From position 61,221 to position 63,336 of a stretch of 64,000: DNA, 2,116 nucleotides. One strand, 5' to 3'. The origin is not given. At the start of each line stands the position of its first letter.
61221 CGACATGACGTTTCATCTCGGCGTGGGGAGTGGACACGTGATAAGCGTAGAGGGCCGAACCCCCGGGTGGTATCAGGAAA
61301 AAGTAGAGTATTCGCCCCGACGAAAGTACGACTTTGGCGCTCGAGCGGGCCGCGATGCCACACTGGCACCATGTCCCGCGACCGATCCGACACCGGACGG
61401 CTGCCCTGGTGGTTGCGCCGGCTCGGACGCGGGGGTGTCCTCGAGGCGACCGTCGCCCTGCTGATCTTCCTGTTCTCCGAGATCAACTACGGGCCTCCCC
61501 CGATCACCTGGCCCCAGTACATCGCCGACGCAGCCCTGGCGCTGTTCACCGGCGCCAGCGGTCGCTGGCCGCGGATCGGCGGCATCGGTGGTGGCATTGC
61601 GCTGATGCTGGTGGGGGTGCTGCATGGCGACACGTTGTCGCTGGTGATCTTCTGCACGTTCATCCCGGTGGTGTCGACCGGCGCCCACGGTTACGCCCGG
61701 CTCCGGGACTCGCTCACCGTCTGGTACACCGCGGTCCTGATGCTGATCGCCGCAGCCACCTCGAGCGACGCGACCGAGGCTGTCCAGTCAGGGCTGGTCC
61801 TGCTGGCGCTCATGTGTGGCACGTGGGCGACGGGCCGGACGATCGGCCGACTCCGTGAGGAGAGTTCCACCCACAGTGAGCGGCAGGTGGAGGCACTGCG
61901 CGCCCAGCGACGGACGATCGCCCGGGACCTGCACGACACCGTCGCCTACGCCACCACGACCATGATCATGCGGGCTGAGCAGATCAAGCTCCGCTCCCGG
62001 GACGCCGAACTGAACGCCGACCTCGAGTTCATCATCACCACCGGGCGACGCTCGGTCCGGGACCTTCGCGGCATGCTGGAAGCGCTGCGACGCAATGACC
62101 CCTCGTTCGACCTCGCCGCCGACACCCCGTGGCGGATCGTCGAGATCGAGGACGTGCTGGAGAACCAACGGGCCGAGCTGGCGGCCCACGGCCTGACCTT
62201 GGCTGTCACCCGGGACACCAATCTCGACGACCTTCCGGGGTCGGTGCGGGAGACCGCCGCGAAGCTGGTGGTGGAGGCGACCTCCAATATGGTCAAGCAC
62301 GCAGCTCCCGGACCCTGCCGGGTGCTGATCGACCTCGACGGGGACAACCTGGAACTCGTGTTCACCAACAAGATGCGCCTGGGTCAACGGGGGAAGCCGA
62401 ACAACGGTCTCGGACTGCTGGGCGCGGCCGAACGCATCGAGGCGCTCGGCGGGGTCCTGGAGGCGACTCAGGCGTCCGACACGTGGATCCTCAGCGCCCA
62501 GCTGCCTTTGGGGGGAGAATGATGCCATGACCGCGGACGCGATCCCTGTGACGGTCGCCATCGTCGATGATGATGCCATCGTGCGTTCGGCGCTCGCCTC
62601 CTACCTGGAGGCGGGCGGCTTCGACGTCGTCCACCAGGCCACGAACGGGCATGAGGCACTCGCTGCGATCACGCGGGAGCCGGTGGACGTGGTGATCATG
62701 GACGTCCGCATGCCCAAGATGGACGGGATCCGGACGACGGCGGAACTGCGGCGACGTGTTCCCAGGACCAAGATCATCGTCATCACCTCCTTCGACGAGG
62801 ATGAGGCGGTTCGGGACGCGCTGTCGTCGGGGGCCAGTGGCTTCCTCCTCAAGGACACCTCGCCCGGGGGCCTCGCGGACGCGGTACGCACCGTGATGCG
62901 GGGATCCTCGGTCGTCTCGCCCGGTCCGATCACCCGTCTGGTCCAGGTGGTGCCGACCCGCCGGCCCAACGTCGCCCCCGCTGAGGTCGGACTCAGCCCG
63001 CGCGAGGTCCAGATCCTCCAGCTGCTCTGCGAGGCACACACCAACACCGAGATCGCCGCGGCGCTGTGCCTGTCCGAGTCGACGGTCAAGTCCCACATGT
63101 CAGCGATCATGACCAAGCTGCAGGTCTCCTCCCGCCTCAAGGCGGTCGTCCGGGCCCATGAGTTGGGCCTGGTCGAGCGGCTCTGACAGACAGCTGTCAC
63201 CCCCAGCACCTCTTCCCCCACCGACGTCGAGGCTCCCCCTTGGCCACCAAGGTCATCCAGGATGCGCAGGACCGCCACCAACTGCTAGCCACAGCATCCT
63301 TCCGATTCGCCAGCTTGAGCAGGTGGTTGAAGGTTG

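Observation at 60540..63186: Small signal-peptide-bearing two-cysteine peptide gene next to a polytopic-sensor two-component system in a low-G+C islet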

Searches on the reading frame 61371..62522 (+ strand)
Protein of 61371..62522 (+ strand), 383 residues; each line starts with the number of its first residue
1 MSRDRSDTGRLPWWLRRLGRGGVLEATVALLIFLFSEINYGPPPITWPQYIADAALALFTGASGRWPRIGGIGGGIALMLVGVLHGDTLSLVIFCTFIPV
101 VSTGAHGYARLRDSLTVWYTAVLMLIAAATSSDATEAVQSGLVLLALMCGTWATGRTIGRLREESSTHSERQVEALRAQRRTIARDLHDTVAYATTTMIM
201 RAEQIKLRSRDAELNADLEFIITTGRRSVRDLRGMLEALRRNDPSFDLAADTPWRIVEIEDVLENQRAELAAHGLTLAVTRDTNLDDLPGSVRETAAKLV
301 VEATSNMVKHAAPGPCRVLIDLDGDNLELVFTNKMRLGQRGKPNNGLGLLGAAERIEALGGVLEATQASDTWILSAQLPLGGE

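Call 4: search_protein_families(library=pfam, proteins=[window:61371-62522:+], max_evalue=0.01)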
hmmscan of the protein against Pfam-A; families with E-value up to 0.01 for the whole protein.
window:61371-62522:+ (383 aa): 1 family
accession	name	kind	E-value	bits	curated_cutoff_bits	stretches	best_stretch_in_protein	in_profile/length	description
PF07730.19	HisKA_3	-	7.5e-09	36.5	24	1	180-241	2-65/68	Histidine kinase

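Call 5: search_protein_families(library=ncbifam, proteins=[window:61371-62522:+], max_evalue=0.1)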
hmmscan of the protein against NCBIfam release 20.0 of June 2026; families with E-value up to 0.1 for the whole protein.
window:61371-62522:+ (383 aa): 8 families
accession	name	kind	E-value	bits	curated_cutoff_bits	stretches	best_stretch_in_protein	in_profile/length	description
NF008649.0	PRK11644.1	equivalog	2.5e-10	39.7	408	1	157-371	271-488/499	signal transduction histidine-protein kinase/phosphatase UhpB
NF052531.1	Strep_LiaS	equivalog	1.3e-06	28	450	1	166-368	119-314/328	envelope stress sensor histidine kinase LiaS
NF047786.1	his_kin_MadS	equivalog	1.9e-06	27.2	500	1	171-329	222-371/434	MadS family sensor histidine kinase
NF052443.1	SensHisKinMctS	equivalog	6.8e-06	24.7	700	1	169-380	240-448/457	two-component system sensor histidine kinase MctS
NF007896.0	PRK10600.1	equivalog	0.00076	18.2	578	1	169-361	379-565/598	nitrate/nitrite two-component system sensor histidine kinase NarX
NF008184.0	PRK10935.1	equivalog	0.0042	15.8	553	1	175-369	359-547/565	nitrate/nitrite two-component system sensor histidine kinase NarQ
NF058533.1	antiphage_ProA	equivalog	0.02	12.3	1500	1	164-298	751-880/1903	anti-phage protein ProA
NF009784.2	PRK13279.1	equivalog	0.026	13.1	567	1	87-150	112-173/539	lipid IV(A) 4-amino-4-deoxy-L-arabinosyltransferase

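Call 9: find_related_loci(query=window:61371-62522:+, collection=genome_contigs, flank=6000)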
Query window:61371-62522:+ (383 aa) in genome_contigs; peptide patterns used: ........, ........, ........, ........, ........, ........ (x = any residue, [..] = any of these).
54 stretches matched a pattern; 9 encode a relative of the query (tblastn E <= 1e-3); 9 distinct loci.
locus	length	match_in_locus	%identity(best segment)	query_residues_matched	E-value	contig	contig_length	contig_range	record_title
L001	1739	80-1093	58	44-380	2e-136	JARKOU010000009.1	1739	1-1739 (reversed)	MAG: Actinomycetales bacterium isolate D148_maxbin.027 k141_808, whole genome shotgun sequence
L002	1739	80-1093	58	44-380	2e-134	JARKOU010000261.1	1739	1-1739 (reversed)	MAG: Actinomycetales bacterium isolate D148_maxbin.027 k141_62794, whole genome shotgun sequence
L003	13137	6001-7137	57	1-378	5e-124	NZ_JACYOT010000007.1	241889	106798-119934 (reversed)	Propioniciclava soli strain YIM S02567 contig7, whole genome shotgun sequence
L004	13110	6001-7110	54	14-381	2e-117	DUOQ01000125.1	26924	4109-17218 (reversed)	MAG TPA_asm: Propionibacterium sp. isolate AS08sgBPME_195 123718_AS08, whole genome shotgun sequence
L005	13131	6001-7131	52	10-381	4e-116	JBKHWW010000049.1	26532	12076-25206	MAG: Actinomycetes bacterium isolate BC_bin_2_orig k127_175568, whole genome shotgun sequence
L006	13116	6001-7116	49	10-380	3e-102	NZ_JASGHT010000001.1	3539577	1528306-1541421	MAG: Propioniciclava sp. isolate 5N021 JMF-2111-06-0005.ont.bin.21_0, whole genome shotgun sequence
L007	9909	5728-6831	49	18-382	9e-102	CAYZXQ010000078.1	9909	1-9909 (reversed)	MAG TPA_asm: uncultured Nigerium sp. isolate binchicken_co66_103 genome assembly, contig: NODE_10160_length_9909_cov_74.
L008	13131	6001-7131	48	10-381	1e-100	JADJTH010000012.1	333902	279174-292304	MAG: Nigerium sp. isolate Hirt_18-Q3-R61-65_BAT3C.167 tig00317895-10-3337360, whole genome shotgun sequence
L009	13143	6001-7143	53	5-382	4e-117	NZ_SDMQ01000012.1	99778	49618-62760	Propioniciclava sinopodophylli strain KCTC 33808 12_99778_45.8195, whole genome shotgun sequence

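Call 51: find_related_loci(query=A3, collection=metagenome_contigs, flank=2500)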
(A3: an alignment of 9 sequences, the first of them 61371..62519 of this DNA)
Query A3 (383 aa) in metagenome_contigs; peptide patterns used: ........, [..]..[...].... (x = any residue, [..] = any of these).
600 stretches matched a pattern (row limit reached: there are more); 183 encode a relative of the query (tblastn E <= 1e-3); the best 80 are kept; 80 distinct loci.
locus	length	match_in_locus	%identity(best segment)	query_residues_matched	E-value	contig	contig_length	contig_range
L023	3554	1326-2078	31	139-383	8e-18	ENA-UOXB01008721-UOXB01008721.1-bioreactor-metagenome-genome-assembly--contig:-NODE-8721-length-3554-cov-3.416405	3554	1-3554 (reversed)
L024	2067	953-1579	31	170-380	1e-16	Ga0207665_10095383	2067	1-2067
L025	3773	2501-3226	27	138-379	4e-15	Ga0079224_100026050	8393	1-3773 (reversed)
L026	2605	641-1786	26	12-379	3e-15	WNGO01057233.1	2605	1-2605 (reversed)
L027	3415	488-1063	33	179-380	4e-15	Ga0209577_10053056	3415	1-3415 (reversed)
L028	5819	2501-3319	28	120-383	6e-15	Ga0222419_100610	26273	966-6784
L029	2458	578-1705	25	12-365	7e-15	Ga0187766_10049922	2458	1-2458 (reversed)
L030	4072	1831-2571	28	145-383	2e-14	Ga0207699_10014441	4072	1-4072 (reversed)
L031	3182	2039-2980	26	5-311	1e-13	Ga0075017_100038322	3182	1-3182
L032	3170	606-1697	25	23-365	3e-13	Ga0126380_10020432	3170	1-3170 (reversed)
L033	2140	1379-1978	31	183-380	6e-13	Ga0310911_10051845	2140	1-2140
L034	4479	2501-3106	31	183-380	1e-12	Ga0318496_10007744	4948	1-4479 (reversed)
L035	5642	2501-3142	27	171-382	3e-12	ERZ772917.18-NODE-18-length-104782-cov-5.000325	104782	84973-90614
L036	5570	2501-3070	25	177-380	3e-12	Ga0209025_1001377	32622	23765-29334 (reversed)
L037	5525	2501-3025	26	179-363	4e-12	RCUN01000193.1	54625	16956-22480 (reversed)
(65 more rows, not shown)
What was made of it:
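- Tried and rejected: Metagenome scan with the kinase alignment (call 51).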

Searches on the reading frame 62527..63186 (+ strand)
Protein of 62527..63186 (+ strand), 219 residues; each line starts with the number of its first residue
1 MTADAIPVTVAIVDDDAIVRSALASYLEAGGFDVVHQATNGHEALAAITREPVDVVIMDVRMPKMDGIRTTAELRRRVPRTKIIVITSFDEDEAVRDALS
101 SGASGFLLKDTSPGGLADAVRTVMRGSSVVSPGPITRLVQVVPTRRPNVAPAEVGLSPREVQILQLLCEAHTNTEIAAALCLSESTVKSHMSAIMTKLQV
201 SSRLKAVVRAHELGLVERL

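Call 4: search_protein_families(library=pfam, proteins=[window:62527-63186:+], max_evalue=0.01)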
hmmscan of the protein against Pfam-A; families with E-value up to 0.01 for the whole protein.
window:62527-63186:+ (219 aa): 6 families
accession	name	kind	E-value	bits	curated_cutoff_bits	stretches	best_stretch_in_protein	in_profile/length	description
PF00072.30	Response_reg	-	9.9e-31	106.6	30.2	1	10-120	1-110/111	Response regulator receiver domain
PF00196.25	GerE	-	1.7e-17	63.2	23.5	1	156-210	3-57/57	Bacterial regulatory proteins, luxR family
PF04545.22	Sigma70_r4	-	2.3e-05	24.2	24.1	1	155-199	4-49/50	Sigma-70, region 4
PF08281.18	Sigma70_r4_2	-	0.00042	20.4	25.7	1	156-198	11-54/54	Sigma-70, region 4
PF13384.12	HTH_23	-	0.00051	20.2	24.6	1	161-188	8-35/50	Homeodomain-like domain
PF01022.26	HTH_5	-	0.0018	18.5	22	1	158-193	2-38/47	Bacterial regulatory protein, arsR family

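Call 5: search_protein_families(library=ncbifam, proteins=[window:62527-63186:+], max_evalue=0.1)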
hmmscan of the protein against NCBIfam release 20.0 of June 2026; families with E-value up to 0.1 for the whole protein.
window:62527-63186:+ (219 aa): 122 families (the best 25 are shown)
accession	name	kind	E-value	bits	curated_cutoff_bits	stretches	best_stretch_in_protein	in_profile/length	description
NF047785.1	respo_reg_MadR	equivalog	6.1e-38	130.3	300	1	9-216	2-209/209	MadR family response regulator transcription factor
NF007935.0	PRK10651.1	equivalog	7.7e-37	126.6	250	1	7-212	6-212/216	two-component system response regulator NarL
NF007708.0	PRK10403.1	equivalog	2.3e-33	115.5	343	1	4-208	3-206/215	nitrate/nitrite response regulator protein NarP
NF052445.1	RespRegMctR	equivalog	3.6e-33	114.7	300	1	8-205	2-194/205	two-component system response regulator MctR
NF011896.0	PRK15369.1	equivalog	4.2e-33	114.7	242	1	8-215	4-209/211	two component system response regulator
NF007018.1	PRK09483.1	equivalog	3.1e-29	102.2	280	1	8-206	2-199/217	UvrY/SirA/GacA family response regulator transcription factor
NF007685.0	PRK10360.1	equivalog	6.9e-26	91.3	258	1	8-206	2-188/196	response regulator transcription factor UhpA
NF006900.1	PRK09390.1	equivalog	2.1e-23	82.9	255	1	8-209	5-195/203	response regulator FixJ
NF041830.1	RR_TF_ErdR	exception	2.2e-23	83.1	390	1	10-209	4-204/213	response regulator transcription factor ErdR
NF007403.0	PRK09935.1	equivalog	2.7e-23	82.7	271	1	7-207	3-201/210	fimbria biosynthesis transcriptional regulator FimZ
NF008469.0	PRK11361.1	equivalog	2e-21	76.3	714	1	9-110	6-106/461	acetoacetate metabolism transcriptional regulator AtoC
NF041367.1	CheY_Halo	equivalog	3.1e-20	72.7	200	1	10-120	1-110/114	chemotaxis protein CheY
NF001965.0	PRK00742.1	subfamily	6e-20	71.7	293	1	8-111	4-109/357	chemotaxis-specific protein-glutamate methyltransferase CheB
NF007419.0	PRK09958.1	equivalog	2.3e-19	69.8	251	1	10-206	3-194/204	acid-sensing system DNA-binding response regulator EvgA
NF045505.1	RR_RssB_Pseudo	equivalog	5.3e-19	68.5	700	1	8-110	6-107/394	two-component system response regulator RssB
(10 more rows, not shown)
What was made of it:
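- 62527..63186 (+): NarL/LuxR-type response regulator, 219 aa (Response_reg + GerE). Calls 4, 5.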
